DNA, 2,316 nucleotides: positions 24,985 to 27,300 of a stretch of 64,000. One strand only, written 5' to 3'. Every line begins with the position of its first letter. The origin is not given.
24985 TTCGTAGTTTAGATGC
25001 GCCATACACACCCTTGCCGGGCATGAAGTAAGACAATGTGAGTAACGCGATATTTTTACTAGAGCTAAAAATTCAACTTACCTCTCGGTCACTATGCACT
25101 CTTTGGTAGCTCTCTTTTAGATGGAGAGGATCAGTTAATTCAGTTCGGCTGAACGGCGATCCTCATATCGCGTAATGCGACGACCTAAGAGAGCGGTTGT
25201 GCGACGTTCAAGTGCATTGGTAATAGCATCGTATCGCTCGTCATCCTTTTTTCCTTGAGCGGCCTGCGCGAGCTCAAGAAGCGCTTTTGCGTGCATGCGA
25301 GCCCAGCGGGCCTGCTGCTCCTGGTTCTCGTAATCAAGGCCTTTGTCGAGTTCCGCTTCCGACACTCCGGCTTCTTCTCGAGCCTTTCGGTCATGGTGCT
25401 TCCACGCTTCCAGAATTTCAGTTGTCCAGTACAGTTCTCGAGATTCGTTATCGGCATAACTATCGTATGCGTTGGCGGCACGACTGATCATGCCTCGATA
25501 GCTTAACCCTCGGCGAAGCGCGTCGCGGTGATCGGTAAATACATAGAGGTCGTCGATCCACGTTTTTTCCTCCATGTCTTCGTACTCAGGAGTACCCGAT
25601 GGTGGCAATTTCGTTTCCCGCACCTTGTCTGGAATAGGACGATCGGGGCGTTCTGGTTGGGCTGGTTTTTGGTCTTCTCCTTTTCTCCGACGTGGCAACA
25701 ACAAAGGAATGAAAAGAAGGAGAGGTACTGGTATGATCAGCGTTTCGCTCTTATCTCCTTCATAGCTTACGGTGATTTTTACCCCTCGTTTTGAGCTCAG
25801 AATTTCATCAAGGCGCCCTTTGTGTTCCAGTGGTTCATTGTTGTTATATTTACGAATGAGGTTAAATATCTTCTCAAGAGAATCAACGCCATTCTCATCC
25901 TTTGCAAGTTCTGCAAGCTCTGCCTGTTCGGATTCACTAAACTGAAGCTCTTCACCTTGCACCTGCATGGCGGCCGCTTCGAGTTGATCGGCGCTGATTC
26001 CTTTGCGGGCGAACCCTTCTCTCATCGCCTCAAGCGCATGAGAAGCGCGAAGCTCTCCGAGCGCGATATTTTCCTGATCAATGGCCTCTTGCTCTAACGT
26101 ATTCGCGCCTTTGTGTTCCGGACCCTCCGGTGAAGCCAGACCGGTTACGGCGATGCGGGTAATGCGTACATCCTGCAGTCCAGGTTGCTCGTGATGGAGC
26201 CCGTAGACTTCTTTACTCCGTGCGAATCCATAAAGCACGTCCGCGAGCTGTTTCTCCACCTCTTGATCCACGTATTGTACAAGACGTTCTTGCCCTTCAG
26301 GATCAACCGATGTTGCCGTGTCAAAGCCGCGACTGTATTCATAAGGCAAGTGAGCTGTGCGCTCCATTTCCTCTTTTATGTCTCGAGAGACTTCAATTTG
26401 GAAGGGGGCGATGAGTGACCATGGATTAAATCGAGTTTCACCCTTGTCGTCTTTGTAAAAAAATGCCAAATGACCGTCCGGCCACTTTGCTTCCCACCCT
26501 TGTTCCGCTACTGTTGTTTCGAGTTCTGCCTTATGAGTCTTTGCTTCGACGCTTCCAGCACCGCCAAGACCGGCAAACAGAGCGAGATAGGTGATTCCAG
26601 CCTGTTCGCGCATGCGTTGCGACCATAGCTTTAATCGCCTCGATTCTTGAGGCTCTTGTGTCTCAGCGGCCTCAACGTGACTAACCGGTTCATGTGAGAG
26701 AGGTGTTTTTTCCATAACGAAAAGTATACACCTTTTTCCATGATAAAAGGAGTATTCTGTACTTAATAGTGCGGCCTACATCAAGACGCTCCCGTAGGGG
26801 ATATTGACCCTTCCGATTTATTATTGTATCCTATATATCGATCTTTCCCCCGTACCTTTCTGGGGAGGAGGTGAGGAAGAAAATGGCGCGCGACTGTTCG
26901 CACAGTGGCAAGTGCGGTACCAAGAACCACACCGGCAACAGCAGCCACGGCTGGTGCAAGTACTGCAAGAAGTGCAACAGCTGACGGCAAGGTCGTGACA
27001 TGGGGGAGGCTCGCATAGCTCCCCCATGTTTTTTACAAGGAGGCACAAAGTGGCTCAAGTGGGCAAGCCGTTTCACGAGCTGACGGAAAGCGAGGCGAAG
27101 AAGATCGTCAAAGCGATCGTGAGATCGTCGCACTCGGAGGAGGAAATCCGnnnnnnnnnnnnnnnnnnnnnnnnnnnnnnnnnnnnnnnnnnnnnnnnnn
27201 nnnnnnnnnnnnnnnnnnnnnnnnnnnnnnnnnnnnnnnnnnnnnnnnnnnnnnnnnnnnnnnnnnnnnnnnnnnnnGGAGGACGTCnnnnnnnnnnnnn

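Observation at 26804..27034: Unannotated 33-aa Cys/His-rich micro-ORF with textbook expression signals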

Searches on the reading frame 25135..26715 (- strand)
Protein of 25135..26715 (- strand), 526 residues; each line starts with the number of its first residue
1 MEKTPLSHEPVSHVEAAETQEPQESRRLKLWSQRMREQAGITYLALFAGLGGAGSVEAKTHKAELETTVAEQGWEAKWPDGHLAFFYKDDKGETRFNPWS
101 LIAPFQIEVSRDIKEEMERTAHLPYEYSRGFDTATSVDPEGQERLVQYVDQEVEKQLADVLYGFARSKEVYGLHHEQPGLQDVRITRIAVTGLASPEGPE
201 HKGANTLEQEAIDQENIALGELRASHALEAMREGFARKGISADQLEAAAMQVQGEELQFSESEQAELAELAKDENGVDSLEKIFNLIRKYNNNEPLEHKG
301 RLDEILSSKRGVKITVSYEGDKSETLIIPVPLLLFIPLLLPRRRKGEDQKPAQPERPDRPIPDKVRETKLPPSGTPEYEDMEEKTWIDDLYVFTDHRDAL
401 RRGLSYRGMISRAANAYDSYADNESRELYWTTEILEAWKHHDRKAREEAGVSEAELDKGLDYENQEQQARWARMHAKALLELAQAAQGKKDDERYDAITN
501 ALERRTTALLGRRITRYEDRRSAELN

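Call 8: search_protein_families(library=pfam, proteins=[window:25138-26715:-], max_evalue=1)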
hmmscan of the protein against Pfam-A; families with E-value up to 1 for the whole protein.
window:25138-26715:- (526 aa): 0 families

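Call 9: search_protein_families(library=ncbifam, proteins=[window:25138-26715:-], max_evalue=1)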
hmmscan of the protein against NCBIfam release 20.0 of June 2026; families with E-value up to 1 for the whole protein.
window:25138-26715:- (526 aa): 1 family
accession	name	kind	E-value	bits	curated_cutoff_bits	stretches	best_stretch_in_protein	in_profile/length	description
TIGR04388.1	Lepto_longest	subfamily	0.25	8.8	45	1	247-317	1574-1646/1693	TIGR04388 family protein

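Call 14: find_encoding_contigs(protein=window:25135-26715:-, flank=10000, max_places=10)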
Protein window:25135-26715:- (526 aa): 6 contigs read that carry it; 1 place shown.
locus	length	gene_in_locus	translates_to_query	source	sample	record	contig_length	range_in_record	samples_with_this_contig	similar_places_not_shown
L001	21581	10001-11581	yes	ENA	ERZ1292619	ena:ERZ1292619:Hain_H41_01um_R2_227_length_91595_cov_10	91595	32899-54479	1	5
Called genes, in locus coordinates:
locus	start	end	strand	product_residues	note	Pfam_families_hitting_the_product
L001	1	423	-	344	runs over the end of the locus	-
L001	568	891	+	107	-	-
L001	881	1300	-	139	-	-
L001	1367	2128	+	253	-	-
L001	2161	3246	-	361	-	PF06224:AlkZ-like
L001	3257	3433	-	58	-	-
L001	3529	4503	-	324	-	-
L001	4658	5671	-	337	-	PF09587:PGA_cap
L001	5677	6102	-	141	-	PF02661:Fic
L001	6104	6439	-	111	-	PF12728:HTH_17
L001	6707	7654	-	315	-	-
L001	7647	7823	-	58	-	-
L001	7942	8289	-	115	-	-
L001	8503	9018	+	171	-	-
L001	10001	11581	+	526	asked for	-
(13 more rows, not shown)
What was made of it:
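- The window has Fic and HTH_17 about 3.5 kb downstream (call 14).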

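Call 78: search_protein_families(library=padloc, proteins=[window:25138-26715:-], max_evalue=0.001)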
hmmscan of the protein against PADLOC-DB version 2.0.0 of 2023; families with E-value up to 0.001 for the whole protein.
window:25138-26715:- (526 aa): 0 families

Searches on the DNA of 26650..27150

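Call 92: search_rna_families(source=window, start=26650, end=27150, threshold=evalue, max_evalue=1)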
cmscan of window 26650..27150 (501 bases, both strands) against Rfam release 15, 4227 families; matches with E-value up to 1: 0.
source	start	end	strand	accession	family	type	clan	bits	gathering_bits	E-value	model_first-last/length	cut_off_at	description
